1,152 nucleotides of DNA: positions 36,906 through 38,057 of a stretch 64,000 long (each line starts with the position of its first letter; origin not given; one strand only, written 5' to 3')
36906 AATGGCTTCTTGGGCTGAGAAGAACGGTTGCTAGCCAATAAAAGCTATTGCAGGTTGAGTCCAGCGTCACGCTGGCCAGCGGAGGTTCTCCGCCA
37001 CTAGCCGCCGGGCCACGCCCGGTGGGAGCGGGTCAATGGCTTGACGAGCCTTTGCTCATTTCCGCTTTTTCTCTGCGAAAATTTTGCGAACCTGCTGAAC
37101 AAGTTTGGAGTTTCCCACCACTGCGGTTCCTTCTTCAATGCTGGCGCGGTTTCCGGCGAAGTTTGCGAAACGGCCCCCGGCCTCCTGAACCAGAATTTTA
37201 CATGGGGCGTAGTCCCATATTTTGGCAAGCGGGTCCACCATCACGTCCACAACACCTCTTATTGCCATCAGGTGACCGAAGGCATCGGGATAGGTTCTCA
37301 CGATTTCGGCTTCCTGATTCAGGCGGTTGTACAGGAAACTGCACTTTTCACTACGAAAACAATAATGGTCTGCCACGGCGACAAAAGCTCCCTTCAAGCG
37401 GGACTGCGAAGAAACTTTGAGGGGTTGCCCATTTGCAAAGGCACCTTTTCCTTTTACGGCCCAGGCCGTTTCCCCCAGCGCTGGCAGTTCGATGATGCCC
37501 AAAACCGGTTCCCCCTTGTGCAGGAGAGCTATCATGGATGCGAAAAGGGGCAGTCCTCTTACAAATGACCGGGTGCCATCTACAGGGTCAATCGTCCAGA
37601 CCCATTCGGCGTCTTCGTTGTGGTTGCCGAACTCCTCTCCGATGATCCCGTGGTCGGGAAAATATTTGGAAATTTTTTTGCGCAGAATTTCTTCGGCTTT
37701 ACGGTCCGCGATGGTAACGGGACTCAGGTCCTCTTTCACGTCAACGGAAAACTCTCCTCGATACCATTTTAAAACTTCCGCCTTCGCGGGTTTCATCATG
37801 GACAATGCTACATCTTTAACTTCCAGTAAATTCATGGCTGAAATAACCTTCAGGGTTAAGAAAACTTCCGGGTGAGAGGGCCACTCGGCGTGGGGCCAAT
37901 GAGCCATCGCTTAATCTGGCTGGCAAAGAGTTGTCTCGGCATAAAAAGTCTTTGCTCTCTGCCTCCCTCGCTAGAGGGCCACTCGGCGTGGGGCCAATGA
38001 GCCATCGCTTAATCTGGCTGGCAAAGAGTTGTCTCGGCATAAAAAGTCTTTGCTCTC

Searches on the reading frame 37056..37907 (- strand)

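Call 73: search_protein_families(library=pfam, proteins=[window:37056-37907:-], max_evalue=0.00001)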
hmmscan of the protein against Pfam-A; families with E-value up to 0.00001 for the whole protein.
window:37056-37907:- (283 aa): 1 family
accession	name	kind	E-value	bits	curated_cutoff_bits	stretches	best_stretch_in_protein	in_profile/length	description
PF00459.30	Inositol_P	-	2.8e-50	171.7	27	1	29-269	4-258/271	Inositol monophosphatase family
